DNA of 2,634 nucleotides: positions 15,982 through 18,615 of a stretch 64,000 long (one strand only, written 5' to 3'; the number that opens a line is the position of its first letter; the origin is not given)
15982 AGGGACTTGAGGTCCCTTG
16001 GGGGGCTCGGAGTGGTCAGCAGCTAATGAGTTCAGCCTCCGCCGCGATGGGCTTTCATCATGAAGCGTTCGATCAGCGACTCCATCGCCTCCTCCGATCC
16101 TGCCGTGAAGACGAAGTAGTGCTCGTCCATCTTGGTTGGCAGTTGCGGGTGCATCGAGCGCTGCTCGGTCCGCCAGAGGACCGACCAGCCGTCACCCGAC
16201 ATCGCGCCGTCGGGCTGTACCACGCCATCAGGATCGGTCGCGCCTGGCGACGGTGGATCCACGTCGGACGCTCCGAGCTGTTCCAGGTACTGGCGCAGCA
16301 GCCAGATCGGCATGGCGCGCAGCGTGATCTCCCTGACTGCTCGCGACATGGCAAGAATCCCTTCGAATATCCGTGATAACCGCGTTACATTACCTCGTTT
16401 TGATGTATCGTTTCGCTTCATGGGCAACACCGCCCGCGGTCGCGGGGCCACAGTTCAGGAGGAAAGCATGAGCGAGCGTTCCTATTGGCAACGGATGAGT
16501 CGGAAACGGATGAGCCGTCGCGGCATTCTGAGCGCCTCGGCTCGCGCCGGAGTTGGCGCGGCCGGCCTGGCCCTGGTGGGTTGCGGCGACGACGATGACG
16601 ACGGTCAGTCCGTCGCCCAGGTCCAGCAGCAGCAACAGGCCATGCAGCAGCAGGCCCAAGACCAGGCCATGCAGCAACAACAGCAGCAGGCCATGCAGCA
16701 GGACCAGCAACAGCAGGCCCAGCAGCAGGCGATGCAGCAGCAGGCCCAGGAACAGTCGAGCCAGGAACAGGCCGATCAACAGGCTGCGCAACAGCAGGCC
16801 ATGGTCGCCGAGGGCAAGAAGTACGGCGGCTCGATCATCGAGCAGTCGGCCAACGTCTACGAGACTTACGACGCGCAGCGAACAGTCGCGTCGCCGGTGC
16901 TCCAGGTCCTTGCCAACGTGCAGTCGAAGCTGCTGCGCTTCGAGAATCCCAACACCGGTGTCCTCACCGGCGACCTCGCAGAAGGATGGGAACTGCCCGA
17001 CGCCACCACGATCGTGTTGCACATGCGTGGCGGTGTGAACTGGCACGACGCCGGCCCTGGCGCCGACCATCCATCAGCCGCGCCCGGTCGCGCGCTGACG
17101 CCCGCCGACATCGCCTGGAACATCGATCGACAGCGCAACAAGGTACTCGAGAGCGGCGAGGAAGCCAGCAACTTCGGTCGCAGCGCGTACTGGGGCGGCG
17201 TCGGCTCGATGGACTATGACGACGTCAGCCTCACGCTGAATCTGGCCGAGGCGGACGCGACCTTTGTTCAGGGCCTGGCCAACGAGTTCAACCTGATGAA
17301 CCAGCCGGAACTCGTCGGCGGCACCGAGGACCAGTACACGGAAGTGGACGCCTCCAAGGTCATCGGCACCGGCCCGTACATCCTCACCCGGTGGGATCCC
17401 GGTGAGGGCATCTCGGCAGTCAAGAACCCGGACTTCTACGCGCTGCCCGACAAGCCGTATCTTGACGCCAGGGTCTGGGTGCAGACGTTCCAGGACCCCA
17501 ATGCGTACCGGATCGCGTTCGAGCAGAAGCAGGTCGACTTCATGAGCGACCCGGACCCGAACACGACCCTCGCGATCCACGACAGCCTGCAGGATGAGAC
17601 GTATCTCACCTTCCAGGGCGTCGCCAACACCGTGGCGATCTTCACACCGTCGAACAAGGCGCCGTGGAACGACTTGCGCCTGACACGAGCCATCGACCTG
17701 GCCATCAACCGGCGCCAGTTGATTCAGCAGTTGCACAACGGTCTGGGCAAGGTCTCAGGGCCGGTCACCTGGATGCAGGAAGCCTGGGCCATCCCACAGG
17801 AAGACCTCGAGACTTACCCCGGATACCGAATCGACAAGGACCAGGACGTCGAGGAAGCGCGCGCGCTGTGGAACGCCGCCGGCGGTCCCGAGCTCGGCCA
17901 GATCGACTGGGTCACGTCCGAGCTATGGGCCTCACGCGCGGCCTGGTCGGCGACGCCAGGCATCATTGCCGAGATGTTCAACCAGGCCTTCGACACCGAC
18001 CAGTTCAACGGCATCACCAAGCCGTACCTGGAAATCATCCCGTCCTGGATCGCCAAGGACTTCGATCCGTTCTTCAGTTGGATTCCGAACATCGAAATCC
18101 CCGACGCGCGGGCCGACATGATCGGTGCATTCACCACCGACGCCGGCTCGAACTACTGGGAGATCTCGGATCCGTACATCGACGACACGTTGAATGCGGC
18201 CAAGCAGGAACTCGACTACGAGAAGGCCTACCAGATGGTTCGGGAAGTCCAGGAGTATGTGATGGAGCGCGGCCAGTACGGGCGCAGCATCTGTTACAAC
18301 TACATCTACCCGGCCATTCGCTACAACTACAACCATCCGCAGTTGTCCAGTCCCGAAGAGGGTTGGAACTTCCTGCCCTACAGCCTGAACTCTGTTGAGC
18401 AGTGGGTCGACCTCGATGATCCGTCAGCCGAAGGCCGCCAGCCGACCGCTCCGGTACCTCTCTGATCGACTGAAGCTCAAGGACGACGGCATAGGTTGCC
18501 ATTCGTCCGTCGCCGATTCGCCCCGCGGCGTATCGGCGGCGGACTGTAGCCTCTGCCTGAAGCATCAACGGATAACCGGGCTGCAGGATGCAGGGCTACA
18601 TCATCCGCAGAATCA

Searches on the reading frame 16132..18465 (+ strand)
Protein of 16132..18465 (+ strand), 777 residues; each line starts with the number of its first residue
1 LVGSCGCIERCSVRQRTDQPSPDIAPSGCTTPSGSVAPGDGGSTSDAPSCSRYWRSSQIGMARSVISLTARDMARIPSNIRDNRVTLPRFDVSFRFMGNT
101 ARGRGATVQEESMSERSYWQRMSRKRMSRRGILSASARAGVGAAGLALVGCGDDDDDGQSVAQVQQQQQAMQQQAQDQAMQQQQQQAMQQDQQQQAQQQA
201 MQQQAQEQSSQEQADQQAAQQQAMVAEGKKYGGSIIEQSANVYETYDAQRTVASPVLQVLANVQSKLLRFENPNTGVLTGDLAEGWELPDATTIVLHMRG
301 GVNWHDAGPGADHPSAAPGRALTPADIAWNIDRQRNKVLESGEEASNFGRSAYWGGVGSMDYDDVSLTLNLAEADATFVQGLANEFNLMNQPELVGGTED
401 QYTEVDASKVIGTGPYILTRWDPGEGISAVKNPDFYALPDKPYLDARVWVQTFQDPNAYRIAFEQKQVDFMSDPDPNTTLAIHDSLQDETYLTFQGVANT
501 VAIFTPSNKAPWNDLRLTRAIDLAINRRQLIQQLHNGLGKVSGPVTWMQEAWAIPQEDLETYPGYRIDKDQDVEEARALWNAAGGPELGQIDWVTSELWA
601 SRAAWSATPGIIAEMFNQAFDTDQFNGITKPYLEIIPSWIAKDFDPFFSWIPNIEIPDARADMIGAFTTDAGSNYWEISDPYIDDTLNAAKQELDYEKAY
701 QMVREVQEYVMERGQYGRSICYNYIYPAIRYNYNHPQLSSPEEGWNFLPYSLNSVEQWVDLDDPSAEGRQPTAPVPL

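Call 89: search_protein_families(library=pfam, proteins=[window:16132-18465:+], max_evalue=0.00001)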
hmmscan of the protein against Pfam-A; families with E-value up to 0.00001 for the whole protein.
window:16132-18465:+ (777 aa): 1 family
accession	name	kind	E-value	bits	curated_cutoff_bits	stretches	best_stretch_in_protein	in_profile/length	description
PF00496.27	SBP_bac_5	-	3.9e-36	125.4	32.4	1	279-617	3-313/368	Bacterial extracellular solute-binding proteins, family 5 Middle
